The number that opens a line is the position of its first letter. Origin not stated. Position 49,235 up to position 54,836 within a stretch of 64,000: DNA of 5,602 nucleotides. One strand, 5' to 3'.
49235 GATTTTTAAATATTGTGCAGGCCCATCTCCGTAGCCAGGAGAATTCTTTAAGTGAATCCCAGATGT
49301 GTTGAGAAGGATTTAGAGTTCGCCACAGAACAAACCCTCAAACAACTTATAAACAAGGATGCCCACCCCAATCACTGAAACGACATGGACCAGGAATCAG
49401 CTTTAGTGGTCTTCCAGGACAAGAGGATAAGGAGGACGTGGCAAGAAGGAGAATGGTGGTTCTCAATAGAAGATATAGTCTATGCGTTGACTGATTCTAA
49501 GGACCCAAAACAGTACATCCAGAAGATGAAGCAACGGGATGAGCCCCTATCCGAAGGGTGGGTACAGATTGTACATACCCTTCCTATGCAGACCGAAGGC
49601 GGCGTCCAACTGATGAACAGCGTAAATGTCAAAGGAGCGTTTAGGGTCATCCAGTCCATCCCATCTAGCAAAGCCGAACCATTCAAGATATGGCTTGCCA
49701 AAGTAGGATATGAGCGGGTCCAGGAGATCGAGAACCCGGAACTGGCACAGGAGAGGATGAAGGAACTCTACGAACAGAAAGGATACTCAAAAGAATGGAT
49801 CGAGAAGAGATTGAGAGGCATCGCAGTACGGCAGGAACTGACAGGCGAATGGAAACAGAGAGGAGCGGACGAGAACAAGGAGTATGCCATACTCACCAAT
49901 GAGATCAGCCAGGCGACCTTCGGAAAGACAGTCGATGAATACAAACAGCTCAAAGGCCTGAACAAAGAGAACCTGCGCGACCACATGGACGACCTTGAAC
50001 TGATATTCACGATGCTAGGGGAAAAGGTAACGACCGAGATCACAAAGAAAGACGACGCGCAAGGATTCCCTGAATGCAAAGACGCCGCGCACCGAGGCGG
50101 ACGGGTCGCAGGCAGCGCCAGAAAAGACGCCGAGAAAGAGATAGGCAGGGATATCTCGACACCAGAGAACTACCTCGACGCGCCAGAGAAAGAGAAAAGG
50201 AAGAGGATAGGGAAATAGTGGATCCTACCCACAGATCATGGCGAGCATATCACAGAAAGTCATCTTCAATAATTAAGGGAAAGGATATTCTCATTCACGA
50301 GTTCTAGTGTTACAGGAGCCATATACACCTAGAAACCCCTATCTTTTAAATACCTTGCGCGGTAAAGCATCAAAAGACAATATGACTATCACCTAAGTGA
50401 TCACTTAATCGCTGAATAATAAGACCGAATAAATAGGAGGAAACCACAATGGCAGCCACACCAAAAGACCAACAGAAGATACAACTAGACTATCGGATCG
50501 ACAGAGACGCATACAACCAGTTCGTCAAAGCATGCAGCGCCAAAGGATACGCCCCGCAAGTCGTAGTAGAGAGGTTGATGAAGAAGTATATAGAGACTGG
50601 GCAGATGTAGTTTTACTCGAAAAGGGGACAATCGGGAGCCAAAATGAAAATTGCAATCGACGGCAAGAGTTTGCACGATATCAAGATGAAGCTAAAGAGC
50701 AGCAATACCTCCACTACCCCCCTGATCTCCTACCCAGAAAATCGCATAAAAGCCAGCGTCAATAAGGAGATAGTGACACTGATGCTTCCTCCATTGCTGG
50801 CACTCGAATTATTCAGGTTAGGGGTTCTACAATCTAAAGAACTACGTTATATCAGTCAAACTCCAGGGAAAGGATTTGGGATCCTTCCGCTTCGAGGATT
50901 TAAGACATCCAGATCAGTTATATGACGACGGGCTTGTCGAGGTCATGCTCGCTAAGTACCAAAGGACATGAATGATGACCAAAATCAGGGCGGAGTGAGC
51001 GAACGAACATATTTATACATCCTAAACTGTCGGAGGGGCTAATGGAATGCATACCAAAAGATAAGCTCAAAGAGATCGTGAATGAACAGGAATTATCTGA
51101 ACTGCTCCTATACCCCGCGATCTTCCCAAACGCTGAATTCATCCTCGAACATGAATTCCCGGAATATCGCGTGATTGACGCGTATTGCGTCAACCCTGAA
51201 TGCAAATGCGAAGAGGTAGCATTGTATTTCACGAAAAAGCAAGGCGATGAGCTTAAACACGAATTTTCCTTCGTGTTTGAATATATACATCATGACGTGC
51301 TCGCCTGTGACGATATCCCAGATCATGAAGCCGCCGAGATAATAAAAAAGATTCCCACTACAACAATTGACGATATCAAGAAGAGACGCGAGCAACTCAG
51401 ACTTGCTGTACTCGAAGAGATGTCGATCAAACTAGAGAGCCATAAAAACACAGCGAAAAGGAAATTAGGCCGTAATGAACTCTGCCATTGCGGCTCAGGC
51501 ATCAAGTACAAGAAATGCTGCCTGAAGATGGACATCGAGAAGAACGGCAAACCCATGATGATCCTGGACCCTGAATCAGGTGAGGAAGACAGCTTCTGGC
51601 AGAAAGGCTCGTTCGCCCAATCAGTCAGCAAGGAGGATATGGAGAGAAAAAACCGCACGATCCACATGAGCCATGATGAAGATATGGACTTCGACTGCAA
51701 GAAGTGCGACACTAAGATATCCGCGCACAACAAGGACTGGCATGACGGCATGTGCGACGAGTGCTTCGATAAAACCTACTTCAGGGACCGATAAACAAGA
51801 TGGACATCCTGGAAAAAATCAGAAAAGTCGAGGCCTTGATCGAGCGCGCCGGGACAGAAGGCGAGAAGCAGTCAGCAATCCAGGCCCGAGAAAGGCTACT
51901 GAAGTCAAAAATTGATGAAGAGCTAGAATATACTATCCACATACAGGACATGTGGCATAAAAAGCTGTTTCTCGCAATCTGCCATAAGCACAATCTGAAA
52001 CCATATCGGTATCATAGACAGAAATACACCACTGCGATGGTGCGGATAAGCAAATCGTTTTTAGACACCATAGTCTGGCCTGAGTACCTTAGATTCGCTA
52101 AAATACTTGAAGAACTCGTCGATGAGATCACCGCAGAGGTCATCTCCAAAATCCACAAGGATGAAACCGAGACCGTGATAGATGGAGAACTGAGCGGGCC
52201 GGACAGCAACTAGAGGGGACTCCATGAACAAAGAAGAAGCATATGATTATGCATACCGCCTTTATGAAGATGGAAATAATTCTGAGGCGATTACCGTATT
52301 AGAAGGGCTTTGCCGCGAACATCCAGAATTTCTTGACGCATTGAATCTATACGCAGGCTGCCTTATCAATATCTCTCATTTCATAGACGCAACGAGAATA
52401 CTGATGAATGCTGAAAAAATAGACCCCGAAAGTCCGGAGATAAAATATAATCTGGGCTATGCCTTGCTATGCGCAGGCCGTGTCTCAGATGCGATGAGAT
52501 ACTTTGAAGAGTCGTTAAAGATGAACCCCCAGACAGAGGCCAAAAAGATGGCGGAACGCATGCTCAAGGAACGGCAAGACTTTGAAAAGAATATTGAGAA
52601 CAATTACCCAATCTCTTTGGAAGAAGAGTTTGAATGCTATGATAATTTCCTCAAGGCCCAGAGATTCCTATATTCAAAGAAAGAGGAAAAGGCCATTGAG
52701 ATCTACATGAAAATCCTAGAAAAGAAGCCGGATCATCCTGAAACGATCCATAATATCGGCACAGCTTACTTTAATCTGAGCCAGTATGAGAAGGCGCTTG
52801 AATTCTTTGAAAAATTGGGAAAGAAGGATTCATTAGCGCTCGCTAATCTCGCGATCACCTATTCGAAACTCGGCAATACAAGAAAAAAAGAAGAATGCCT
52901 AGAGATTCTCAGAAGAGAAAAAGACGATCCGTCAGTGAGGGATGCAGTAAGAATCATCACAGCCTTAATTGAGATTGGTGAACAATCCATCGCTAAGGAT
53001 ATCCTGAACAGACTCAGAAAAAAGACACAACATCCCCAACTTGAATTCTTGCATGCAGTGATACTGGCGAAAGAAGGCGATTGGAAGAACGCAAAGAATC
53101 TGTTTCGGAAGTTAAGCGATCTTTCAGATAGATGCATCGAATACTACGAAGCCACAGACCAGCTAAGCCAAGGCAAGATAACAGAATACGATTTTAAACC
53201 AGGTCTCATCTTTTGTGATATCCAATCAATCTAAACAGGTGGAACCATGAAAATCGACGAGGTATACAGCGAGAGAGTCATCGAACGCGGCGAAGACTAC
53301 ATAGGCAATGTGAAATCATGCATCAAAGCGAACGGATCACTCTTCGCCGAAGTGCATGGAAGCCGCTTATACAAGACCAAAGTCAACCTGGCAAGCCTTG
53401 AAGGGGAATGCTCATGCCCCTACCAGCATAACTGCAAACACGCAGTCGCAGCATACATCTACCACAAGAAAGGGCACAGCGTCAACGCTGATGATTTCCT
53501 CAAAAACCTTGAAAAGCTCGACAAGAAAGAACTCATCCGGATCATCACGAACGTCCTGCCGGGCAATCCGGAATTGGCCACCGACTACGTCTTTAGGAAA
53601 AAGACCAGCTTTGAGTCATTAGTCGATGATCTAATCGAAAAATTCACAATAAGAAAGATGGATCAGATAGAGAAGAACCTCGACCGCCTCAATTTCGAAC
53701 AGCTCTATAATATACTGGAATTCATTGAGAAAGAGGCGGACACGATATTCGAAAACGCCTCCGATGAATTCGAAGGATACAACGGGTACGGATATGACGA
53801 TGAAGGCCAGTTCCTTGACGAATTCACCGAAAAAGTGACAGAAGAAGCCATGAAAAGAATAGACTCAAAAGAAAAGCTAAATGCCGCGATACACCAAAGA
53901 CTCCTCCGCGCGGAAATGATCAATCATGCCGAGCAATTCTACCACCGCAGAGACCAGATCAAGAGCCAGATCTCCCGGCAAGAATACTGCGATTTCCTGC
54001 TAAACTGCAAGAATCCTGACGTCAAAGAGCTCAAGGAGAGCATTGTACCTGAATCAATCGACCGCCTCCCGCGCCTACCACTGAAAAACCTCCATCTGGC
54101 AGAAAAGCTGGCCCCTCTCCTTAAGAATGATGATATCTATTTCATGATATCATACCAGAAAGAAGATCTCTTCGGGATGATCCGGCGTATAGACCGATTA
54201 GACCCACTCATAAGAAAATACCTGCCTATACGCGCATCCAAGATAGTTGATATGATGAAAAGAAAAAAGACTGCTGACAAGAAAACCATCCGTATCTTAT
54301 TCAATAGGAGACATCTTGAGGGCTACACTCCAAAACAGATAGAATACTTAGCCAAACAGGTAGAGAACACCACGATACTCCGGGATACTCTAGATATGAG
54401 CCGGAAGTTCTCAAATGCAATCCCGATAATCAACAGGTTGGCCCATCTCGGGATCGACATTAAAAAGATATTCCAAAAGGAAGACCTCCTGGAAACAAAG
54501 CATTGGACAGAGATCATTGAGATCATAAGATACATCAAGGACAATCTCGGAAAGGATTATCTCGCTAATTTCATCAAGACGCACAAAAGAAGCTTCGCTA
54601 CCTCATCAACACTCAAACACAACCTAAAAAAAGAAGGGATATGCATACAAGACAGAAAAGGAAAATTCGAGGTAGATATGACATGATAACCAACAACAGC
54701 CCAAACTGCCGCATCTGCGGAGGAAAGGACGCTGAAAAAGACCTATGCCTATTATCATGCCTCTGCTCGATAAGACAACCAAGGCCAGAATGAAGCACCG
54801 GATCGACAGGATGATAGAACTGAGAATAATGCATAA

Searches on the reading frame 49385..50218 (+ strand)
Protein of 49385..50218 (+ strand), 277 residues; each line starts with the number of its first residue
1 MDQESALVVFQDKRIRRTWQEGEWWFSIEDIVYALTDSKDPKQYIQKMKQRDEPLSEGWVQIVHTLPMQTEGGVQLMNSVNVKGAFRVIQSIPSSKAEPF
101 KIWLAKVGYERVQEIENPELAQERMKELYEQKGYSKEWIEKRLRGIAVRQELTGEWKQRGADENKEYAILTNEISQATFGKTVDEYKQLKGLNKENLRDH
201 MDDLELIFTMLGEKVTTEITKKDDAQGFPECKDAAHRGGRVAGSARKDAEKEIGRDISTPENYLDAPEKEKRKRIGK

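Call 86: search_protein_families(library=pfam, proteins=[window:49385-50218:+], max_evalue=0.001)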
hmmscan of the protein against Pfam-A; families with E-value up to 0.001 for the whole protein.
window:49385-50218:+ (277 aa): 1 family
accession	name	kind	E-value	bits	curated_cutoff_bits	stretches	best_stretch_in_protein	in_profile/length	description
PF02498.22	Bro-N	-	1.4e-09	38.9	25.6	1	15-106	2-92/96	BRO family, N-terminal domain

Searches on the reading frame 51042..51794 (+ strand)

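Call 86: search_protein_families(library=pfam, proteins=[window:51042-51794:+], max_evalue=0.001)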
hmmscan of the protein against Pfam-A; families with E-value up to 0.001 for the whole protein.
window:51042-51794:+ (250 aa): 1 family
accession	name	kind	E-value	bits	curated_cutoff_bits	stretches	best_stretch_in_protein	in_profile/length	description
PF02810.21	SEC-C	-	2.4e-08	34.1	20.4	1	144-161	1-18/19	SEC-C motif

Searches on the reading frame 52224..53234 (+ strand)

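Call 86: search_protein_families(library=pfam, proteins=[window:52224-53234:+], max_evalue=0.001)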
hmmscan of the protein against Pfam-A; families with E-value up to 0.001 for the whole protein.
window:52224-53234:+ (336 aa): 27 families (the best 25 are shown)
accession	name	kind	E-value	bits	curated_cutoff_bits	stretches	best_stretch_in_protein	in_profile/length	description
PF14559.12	TPR_19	-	3e-22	79.2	25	2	55-108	9-63/68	Tetratricopeptide repeat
PF13428.12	TPR_14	-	5.3e-19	67.2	23.5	0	5-44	3-42/44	Tetratricopeptide repeat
PF07719.23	TPR_2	-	2.5e-17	62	27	1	71-103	1-33/34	Tetratricopeptide repeat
PF00515.34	TPR_1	-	2.3e-15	56.1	27.8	2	176-197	5-26/34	Tetratricopeptide repeat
PF12895.13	ANAPC3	-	2.6e-15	56.9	27.2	1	154-229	5-79/82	Anaphase-promoting complex, cyclosome, subunit 3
PF13431.12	TPR_17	-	1.4e-14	53.4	24.4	1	161-193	2-34/34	Tetratricopeptide repeat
PF13174.12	TPR_6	-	1.7e-12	47.5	26.3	0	177-201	5-29/33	Tetratricopeptide repeat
PF13181.12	TPR_8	-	5.7e-12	45.2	25.7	0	173-197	2-26/34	Tetratricopeptide repeat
PF13374.12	TPR_10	-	7.4e-12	45.3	27.5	0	76-100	7-31/42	Tetratricopeptide repeat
PF13424.12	TPR_12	-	1.1e-11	45.2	30.1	0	155-197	27-70/77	Tetratricopeptide repeat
PF13176.12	TPR_7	-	7.6e-11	41.7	27.9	0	75-103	3-33/36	Tetratricopeptide repeat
PF13432.12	TPR_16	-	7.3e-10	39.6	32.7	0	67-103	27-63/65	Tetratricopeptide repeat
PF13371.12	TPR_9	-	9.5e-10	38.8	35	0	149-196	6-53/73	Tetratricopeptide repeat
PF13414.12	TPR_11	-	6.9e-09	35.7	26.8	0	62-81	19-38/42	TPR repeat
PF25062.1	ARM_TT21_N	-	3.5e-08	33.9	40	0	62-209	18-172/222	Tetratricopeptide repeat protein 21 N-terminal ARM repeat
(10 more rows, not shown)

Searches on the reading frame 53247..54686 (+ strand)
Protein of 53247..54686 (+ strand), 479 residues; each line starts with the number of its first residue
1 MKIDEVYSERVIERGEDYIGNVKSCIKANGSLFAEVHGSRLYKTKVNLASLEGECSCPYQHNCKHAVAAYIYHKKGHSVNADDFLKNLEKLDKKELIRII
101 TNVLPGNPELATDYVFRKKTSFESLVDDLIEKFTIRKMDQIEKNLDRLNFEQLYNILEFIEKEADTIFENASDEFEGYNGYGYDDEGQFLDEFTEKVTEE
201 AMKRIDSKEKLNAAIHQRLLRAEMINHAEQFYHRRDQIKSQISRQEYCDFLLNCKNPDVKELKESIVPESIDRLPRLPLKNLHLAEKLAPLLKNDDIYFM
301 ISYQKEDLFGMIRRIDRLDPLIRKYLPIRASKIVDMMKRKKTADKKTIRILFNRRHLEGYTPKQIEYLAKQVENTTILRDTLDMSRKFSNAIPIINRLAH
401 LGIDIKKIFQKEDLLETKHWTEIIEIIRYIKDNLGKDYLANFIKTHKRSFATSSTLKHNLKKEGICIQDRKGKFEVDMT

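Call 86: search_protein_families(library=pfam, proteins=[window:53247-54686:+], max_evalue=0.001)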
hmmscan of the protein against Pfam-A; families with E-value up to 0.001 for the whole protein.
window:53247-54686:+ (479 aa): 1 family
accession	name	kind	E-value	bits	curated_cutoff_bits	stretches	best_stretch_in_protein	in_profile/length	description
PF04434.22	SWIM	-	4.8e-05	23.2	19.6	1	50-73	10-37/38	SWIM zinc finger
